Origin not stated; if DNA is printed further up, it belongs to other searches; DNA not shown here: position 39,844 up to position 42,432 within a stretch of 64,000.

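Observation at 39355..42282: Convergent pair: receiver-like Ala-rich protein and a 762-aa soluble GHKL/histidine-kinase-like protein with atypical composition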

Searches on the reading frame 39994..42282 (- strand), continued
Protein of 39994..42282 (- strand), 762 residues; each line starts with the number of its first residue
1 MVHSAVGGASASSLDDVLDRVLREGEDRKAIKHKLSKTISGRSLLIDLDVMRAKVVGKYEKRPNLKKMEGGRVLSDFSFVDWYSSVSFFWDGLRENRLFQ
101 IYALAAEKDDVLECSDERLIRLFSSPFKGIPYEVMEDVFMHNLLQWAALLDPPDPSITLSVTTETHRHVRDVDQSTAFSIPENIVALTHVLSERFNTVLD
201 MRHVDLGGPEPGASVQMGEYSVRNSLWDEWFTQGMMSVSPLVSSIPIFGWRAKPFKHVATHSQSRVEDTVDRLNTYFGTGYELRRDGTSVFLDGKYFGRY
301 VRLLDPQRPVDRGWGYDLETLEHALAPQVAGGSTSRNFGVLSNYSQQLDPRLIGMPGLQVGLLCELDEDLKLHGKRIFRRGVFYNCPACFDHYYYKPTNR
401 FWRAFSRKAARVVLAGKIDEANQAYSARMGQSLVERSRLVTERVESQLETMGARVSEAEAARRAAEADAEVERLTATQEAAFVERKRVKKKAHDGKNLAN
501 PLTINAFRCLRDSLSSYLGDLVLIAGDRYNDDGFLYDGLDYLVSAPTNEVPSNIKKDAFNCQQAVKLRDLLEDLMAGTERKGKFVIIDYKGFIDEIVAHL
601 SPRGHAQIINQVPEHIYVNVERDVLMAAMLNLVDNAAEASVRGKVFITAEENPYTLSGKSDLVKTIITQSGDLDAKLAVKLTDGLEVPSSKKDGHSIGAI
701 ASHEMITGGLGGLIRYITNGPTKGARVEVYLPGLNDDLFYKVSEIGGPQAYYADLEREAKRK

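Call 36: predict_structure(protein=window:39994-42282:-)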
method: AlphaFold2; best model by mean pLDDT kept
length: 762 residues; sequences in the alignment: 1
mean_pLDDT: 34.3   pTM: 0.20
mean pLDDT of the five models: 34.3, 27.0, 26.8, 25.3, 24.3
residues with pLDDT >= 90: 0; 70-90: 0; 50-70: 27; < 50: 735
segments of 3 or more residues with pLDDT < 50: 1-24, 26-437, 451-455, 474-762
pLDDT, mean of each block of 10 residues (from residue 1): 33 43 45 38 32 34 36 31 35 37 33 32 35 36 37 32 29 27 29 28 28 27 31 28 25 28 38 37 39 37 32 31 31 29 31 31 30 30 30 31 28 31 37 45 55 51 58 49 40 35 31 33 30 33 33 33 35 35 33 34 35 35 36 39 32 27 27 29 28 29 35 40 35 33 35 42 41
secondary structure, 60 per line:
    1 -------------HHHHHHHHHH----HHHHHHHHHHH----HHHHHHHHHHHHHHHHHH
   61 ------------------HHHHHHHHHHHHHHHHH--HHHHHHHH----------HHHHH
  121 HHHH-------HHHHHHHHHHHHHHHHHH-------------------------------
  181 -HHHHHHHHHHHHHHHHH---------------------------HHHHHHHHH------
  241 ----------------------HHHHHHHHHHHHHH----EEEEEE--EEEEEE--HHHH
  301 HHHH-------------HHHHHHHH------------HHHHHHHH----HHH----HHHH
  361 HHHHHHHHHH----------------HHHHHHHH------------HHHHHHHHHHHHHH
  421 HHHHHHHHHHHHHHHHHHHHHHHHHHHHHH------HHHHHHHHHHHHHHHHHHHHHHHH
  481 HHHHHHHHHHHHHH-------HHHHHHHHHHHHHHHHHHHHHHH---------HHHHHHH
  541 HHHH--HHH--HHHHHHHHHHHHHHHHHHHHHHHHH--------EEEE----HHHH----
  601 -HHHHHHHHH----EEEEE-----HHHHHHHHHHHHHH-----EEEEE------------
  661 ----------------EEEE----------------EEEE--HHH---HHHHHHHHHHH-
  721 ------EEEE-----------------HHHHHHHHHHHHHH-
elements in order (helices of 4 or more, strands of 3 or more residues): H14-23 H28-38 H43-60 H79-95 H98-105 H116-124 H132-149 H182-198 H226-234 H263-276 E281-286 E289-294 H297-304 H318-325 H338-345 H357-370 H387-394 H407-450 H457-494 H502-524 H534-544 H552-576 E585-588 H593-596 H602-610 E615-619 H625-638 E644-648 E677-680 E697-700 H709-719 E727-730 H748-761

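Call 40: search_solved_structures(query=A2, max_evalue=0.01, show_alignments=4)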
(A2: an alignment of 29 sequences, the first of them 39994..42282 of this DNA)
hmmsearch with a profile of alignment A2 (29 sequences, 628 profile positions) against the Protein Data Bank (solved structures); distinct sequences matched with E-value up to 0.01: 63 (the best 60 are shown).
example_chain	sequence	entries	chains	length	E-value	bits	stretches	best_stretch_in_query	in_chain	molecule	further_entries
3a0r_A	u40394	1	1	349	1.9e-23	86.3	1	447-617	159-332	Sensor protein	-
3a0t_A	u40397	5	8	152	8.4e-23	84.2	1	483-617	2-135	Sensor protein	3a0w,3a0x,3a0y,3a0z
3d36_A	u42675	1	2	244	3.1e-20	75.7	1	477-628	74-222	Sporulation kinase B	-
9jfj_A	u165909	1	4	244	6.1e-18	68.1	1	485-628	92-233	Sensor histidine kinase ZraS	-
7z8n_A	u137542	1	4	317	2.7e-17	66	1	421-628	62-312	Histidine kinase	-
8u4x_A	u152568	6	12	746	2.5e-15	59.5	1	472-626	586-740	histidine kinase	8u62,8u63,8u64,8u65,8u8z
5idj_A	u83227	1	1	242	1.2e-14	57.2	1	500-628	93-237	Histidine kinase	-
4gcz_A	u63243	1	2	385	1.7e-14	56.7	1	442-628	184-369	Blue-light photoreceptor, Sensor protein fixL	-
8a7f_A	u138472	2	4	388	1.9e-14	56.6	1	442-628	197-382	Putative Sensory box protein,Sensor protein FixL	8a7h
8a3u_A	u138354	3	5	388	1.9e-14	56.6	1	442-628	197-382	Putative Sensory box protein,Sensor protein FixL | Putative Sensory box protein,Putative Sensory box protein,Sensor protein FixL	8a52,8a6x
3sl2_A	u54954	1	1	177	2e-14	56.5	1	496-628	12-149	Sensor histidine kinase yycG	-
5idm_A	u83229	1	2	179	5.1e-14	55.2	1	502-628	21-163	Cell cycle histidine kinase CckA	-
4pl9_A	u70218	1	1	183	2.9e-12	49.4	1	478-622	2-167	Ethylene receptor 1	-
1r62_A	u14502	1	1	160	7.4e-12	48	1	490-616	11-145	Nitrogen regulation protein NR(II)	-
6blk_C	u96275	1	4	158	1.8e-11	46.8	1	482-618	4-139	Signal transduction histidine-protein kinase/phosphatase mprB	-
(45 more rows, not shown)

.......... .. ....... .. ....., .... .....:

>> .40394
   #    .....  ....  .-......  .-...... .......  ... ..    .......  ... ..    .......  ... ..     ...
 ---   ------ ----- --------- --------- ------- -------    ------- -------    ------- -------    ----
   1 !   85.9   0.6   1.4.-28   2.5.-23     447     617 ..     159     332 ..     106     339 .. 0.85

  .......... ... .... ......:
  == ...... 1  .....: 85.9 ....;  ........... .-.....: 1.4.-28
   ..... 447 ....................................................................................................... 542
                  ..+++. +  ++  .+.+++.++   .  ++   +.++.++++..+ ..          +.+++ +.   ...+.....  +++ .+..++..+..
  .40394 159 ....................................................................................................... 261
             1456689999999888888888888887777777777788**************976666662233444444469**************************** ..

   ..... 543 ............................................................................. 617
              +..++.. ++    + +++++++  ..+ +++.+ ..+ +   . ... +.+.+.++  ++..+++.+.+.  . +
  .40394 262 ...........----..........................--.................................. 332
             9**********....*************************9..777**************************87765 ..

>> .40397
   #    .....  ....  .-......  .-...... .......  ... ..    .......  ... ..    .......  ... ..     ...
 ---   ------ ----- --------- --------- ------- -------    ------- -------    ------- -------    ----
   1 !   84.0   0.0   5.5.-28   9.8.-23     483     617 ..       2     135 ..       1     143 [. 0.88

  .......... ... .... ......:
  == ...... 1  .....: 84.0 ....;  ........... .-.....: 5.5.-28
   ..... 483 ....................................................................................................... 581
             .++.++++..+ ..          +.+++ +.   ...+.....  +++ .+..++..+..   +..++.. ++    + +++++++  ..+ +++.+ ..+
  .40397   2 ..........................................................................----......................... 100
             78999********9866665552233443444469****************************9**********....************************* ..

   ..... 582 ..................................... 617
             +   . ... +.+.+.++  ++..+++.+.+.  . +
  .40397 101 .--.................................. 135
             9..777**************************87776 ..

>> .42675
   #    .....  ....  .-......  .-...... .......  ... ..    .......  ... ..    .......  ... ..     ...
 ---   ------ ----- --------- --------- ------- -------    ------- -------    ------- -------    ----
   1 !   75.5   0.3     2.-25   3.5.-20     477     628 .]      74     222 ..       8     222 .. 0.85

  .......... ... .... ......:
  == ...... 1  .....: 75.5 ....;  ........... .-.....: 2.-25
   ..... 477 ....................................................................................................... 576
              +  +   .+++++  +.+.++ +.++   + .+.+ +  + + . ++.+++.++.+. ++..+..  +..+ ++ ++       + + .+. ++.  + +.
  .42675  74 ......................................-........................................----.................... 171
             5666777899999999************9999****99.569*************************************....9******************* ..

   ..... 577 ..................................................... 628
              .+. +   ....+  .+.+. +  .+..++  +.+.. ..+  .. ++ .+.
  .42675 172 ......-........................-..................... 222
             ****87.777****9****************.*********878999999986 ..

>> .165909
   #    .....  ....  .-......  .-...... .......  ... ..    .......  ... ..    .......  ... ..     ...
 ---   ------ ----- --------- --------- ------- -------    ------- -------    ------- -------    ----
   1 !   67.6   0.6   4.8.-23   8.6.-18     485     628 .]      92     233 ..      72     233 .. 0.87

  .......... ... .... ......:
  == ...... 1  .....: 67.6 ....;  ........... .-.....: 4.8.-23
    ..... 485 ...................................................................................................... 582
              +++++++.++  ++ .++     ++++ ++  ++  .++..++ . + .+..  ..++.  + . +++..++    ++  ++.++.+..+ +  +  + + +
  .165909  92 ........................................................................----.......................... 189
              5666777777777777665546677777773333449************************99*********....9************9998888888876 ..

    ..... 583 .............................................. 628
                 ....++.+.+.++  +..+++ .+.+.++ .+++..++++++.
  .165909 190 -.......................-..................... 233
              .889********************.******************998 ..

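Call 41: find_homologous_proteins(query=A2, max_evalue=0.001)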
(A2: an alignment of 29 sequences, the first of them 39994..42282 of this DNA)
Query A2 (29 sequences) (762 aa, profile of the alignment): 193 proteins with E <= 0.001 among 8000 candidates; the best 120 are listed.
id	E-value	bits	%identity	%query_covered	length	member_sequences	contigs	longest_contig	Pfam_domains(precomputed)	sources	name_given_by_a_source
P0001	1.6e-147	511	100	100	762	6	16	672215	-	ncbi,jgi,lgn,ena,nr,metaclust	ncbi:HAMP domain-containing histidine kinase [Candidatus Woesearchaeota archaeon]|jgi:hypothetical p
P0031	7.5e-19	86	-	-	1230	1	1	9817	PF08447.19,PF13426.14,PF13188.14,PF13185.13,PF01590.33,PF13581.13,PF08448.17,PF02518.32,PF13492.13,PF00512.32,PF00989.32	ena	-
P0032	4.2e-18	84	-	-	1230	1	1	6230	PF13426.14,PF13581.13,PF08448.17,PF02518.32,PF00512.32,PF00989.32,PF13589.13,PF00072.31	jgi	jgi:PAS domain S-box-containing protein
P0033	1.3e-17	82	24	25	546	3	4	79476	PF13426.14,PF25323.3,PF08448.17,PF02518.32,PF00512.32,PF00989.32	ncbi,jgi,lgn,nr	ncbi:MAG: PAS domain S-box protein [Candidatus Dadabacteria bacterium]|nr:PAS domain S-box protein [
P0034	3.3e-17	81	-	-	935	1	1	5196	PF13185.13,PF02518.32,PF00512.32,PF00072.31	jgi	jgi:signal transduction histidine kinase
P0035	3.9e-17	80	-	-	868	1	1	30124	PF13185.13,PF01590.33,PF02518.32,PF13492.13,PF00512.32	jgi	jgi:signal transduction histidine kinase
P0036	1.8e-16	78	-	-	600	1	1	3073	PF00672.31,PF02743.25,PF02518.32,PF00512.32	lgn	-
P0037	4.0e-15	74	-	-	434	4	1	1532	PF08447.19,PF13426.14,PF08448.17,PF02518.32,PF00512.32,PF00989.32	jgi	jgi:PAS domain S-box-containing protein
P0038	1.0e-14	72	-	-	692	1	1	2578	PF08447.19,PF13426.14,PF13185.13,PF08448.17,PF02518.32,PF13492.13,PF00512.32,PF00989.32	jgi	jgi:PAS domain S-box-containing protein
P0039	1.1e-14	72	-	-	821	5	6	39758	PF08447.19,PF13426.14,PF13188.14,PF13185.13,PF01590.33,PF08448.17,PF02518.32,PF13492.13,PF00512.32,PF00989.32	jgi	jgi:PAS domain S-box-containing protein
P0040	1.5e-14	72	-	-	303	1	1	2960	PF08447.19,PF02518.32,PF00512.32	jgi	jgi:signal transduction histidine kinase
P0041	5.1e-14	70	-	-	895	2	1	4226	PF13185.13,PF01590.33,PF08448.17,PF02518.32,PF13492.13,PF00512.32,PF00989.32,PF00072.31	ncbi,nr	ncbi:MAG: ATP-binding protein, partial [Myxococcota bacterium]|nr:ATP-binding protein [Myxococcota b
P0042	2.5e-13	68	-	-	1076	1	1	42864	PF08447.19,PF13426.14,PF13188.14,PF13185.13,PF01590.33,PF08448.17,PF02518.32,PF00512.32,PF00989.32,PF00072.31,PF03924.20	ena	-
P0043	2.7e-13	68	26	12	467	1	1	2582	PF00672.31,PF02518.32,PF00512.32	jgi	jgi:signal transduction histidine kinase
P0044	4.4e-13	67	-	-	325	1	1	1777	PF08447.19,PF02518.32,PF00512.32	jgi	jgi:signal transduction histidine kinase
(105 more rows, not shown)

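Call 42: find_encoding_contigs(protein=P0005, flank=6000, max_places=3)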
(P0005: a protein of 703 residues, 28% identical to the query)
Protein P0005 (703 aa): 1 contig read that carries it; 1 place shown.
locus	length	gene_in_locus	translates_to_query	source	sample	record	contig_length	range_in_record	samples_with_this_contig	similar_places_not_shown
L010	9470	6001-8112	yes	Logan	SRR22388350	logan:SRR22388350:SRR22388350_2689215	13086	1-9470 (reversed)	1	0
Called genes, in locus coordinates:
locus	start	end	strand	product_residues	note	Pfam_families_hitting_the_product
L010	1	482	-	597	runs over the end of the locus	PF13180:PDZ_2, PF17820:PDZ_6 (faint), PF02355:SecD_SecF_C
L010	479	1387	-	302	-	PF02355:SecD_SecF_C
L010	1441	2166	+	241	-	PF01963:TraB_PrgY_gumN, PF03808:Glyco_tran_WecG (faint), PF04187:Cofac_haem_bdg (faint)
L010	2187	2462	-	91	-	-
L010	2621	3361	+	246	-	PF02163:Peptidase_M50 (faint)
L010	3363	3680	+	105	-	-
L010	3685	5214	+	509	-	-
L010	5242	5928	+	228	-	PF01209:Ubie_methyltran, PF13847:Methyltransf_31, PF08241:Methyltransf_11, PF13649:Methyltransf_25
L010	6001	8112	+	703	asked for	PF02518:HATPase_c (weak)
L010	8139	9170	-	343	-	-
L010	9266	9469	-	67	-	?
